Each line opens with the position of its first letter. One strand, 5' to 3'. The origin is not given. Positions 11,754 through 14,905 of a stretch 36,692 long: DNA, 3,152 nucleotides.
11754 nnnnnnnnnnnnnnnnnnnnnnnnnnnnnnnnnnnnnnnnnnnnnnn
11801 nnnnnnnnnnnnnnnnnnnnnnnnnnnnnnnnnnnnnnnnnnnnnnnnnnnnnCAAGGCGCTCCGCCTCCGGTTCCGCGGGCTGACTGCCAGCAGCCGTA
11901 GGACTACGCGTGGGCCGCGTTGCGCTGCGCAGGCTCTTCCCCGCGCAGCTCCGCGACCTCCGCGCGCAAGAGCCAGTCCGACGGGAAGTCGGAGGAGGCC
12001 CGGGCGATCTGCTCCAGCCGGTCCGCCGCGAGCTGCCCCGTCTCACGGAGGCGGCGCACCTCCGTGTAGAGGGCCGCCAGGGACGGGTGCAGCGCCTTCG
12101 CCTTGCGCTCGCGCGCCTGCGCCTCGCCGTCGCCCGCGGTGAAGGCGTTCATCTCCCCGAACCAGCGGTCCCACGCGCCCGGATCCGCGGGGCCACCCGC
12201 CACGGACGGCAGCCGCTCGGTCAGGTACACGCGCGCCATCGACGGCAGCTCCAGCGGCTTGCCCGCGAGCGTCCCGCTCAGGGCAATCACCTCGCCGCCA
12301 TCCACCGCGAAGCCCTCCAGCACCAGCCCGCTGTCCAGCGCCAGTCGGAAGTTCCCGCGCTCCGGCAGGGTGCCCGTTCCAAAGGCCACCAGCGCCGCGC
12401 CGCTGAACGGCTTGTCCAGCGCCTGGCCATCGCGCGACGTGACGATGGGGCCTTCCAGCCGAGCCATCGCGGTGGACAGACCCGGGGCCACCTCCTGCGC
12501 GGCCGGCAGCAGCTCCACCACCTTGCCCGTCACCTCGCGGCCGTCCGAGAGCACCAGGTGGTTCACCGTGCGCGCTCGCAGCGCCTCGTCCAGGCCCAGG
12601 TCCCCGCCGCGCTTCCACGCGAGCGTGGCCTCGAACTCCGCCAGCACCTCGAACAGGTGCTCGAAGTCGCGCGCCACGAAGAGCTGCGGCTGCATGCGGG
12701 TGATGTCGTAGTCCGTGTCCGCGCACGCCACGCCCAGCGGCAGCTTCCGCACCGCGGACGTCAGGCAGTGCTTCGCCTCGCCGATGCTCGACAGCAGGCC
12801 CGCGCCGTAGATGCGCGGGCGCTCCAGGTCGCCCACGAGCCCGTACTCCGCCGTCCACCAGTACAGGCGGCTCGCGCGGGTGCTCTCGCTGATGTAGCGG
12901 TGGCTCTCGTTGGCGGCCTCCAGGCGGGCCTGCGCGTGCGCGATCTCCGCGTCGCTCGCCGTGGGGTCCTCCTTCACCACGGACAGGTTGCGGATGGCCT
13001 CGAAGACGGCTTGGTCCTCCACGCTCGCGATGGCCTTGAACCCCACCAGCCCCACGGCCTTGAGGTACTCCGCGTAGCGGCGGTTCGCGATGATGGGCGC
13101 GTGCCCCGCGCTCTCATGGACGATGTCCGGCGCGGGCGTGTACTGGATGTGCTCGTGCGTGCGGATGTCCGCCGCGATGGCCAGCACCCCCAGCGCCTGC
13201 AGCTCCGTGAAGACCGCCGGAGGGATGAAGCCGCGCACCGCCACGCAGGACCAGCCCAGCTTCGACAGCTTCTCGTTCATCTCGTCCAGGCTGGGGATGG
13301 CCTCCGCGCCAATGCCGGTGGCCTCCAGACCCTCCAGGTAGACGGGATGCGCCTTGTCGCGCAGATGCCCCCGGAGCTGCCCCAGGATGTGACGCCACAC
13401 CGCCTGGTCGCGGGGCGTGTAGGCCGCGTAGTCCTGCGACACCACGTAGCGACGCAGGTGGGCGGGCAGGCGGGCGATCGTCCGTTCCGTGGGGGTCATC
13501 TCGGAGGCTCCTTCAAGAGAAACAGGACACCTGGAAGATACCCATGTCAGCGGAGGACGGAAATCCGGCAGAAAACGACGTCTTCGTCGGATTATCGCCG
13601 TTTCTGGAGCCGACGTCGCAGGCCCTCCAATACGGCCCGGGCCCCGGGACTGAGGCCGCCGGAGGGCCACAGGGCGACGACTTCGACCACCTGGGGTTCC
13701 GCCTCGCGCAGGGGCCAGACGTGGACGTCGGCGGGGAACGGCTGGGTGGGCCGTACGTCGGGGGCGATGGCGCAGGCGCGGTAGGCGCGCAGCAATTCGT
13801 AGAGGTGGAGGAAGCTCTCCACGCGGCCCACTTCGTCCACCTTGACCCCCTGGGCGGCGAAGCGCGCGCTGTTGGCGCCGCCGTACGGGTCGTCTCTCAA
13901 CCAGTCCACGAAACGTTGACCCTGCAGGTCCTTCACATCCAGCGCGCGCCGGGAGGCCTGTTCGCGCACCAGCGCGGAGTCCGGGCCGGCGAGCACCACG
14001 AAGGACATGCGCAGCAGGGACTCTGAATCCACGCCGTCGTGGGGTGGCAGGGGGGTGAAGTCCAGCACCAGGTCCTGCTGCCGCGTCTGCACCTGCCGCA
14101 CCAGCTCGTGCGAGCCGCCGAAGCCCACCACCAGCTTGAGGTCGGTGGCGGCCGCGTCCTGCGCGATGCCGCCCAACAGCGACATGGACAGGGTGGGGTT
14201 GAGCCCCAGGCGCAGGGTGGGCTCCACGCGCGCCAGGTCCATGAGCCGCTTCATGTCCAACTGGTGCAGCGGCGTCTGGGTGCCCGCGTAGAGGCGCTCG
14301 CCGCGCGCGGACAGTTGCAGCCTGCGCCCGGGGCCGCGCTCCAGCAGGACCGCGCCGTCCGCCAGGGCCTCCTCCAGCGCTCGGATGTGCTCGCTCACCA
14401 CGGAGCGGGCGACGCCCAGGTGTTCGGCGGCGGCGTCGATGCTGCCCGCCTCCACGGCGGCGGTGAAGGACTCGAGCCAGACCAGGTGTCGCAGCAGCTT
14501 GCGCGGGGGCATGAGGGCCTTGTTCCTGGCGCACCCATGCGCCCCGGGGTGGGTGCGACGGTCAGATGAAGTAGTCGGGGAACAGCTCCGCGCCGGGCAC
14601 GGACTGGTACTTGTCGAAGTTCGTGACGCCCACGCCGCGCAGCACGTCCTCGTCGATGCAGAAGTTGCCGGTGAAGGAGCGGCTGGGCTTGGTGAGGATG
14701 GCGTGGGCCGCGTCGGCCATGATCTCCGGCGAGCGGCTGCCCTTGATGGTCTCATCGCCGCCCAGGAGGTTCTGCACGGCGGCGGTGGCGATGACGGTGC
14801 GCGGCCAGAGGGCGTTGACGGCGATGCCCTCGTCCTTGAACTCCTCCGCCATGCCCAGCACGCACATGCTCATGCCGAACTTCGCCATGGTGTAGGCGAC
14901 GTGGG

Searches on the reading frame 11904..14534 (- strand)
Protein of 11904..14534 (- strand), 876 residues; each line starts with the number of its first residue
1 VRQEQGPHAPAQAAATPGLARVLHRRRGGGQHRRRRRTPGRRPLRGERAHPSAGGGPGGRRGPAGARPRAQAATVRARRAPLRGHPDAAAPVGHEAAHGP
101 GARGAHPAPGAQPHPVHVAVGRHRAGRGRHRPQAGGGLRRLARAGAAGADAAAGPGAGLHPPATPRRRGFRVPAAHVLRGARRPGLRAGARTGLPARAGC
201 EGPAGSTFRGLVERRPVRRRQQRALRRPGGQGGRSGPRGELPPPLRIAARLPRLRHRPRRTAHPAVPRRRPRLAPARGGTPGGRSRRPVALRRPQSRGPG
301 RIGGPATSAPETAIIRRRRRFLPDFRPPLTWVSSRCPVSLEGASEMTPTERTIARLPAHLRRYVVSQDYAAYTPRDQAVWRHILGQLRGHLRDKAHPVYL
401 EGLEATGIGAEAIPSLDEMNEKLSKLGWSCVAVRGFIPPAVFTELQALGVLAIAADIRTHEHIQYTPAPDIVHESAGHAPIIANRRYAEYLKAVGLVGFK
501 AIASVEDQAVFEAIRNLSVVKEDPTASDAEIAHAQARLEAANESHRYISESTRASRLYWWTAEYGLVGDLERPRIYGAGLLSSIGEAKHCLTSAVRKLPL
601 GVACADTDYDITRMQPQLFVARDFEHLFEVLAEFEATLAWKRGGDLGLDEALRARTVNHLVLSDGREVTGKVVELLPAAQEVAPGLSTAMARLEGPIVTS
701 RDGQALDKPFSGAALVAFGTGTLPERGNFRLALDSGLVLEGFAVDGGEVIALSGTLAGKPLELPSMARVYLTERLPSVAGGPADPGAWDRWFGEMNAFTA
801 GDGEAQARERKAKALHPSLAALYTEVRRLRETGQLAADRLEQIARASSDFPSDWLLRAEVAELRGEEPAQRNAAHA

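Call 70: search_protein_families(library=pfam, proteins=[window:11904-14534:-], max_evalue=0.00001)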
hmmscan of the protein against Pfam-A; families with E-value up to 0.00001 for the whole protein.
window:11904-14534:- (876 aa): 1 family
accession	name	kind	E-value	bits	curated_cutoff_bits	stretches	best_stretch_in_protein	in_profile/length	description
PF00351.26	Biopterin_H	-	5.5e-29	101.7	22.7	2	552-638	201-288/331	Biopterin-dependent aromatic amino acid hydroxylase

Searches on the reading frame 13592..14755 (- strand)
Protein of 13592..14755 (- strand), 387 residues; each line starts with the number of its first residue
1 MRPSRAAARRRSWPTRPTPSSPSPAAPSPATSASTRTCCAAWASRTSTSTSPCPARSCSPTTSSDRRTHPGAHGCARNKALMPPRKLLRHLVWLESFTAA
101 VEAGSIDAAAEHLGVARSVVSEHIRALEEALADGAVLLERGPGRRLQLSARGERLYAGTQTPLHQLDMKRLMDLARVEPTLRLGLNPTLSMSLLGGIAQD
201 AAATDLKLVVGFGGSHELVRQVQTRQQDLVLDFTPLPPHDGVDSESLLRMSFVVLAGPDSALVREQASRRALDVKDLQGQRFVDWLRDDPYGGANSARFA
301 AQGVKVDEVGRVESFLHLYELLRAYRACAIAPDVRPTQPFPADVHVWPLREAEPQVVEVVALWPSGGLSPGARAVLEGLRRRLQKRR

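Call 71: search_protein_families(library=pfam, proteins=[window:13592-14755:-], max_evalue=0.00001)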
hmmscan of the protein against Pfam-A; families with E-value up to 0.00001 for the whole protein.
window:13592-14755:- (387 aa): 2 families
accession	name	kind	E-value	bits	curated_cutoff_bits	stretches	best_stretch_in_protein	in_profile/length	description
PF03466.25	LysR_substrate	-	1.5e-19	70.6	28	1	178-383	5-208/209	LysR substrate binding domain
PF00126.33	HTH_1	-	1.9e-12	47.4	26.6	1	93-153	3-60/60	Bacterial regulatory helix-turn-helix protein, lysR family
